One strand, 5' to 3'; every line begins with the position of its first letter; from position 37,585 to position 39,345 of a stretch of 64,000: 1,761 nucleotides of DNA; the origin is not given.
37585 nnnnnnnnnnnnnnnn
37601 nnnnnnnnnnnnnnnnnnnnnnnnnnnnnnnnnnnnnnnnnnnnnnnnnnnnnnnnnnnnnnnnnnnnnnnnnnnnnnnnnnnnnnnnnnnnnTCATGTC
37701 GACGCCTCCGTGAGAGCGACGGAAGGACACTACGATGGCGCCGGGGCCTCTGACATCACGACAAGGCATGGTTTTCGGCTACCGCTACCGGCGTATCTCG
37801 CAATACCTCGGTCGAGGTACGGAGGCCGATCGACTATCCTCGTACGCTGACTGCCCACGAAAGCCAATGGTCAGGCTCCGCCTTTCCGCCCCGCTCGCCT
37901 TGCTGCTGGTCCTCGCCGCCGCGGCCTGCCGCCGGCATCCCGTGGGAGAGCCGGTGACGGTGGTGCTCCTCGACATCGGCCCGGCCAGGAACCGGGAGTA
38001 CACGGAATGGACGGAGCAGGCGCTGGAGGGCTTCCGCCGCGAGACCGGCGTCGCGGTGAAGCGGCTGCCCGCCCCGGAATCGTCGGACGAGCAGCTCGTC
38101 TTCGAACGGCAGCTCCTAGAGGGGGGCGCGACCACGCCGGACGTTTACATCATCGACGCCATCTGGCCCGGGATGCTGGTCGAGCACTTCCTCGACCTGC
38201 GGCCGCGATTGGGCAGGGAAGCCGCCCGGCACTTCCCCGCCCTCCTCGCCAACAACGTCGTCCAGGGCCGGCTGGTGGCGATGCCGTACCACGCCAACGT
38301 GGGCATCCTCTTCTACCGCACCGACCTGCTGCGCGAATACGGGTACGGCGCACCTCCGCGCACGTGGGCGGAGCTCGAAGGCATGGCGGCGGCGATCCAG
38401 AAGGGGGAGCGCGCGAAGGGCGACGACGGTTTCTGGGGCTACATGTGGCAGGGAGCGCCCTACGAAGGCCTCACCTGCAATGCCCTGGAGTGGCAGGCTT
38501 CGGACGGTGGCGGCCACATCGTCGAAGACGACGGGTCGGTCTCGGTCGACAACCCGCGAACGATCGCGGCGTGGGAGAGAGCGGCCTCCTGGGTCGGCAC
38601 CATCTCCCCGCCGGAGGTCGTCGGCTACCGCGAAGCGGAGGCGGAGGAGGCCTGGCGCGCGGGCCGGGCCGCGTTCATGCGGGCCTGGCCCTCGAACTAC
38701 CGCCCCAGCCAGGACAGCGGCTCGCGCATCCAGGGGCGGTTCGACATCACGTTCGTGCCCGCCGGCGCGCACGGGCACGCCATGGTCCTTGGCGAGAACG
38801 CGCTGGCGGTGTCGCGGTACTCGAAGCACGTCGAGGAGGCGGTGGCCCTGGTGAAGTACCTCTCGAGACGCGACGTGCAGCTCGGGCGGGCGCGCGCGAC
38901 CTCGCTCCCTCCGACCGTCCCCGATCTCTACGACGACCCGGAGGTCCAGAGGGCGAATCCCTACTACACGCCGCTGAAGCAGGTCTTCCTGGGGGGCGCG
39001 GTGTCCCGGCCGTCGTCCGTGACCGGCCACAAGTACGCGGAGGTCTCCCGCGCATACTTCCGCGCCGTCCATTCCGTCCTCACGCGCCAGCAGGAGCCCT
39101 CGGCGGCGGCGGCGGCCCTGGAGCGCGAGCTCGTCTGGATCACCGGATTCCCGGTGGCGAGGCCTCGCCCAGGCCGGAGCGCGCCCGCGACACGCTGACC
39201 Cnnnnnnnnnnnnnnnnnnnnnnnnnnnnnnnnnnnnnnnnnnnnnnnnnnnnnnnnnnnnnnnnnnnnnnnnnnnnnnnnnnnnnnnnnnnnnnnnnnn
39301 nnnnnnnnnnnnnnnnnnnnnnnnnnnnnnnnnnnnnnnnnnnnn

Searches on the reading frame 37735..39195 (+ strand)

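Call 34: search_protein_families(library=pfam, proteins=[window:37735-39195:+], max_evalue=0.01)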
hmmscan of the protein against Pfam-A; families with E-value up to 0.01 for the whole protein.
window:37735-39195:+ (487 aa): 2 families
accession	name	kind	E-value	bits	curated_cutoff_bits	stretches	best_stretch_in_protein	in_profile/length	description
PF13416.11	SBP_bac_8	-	9.9e-25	88.3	27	1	96-407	2-274/279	Bacterial extracellular solute-binding protein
PF01547.30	SBP_bac_1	-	2.2e-22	80.9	26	1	91-382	9-306/307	Bacterial extracellular solute-binding protein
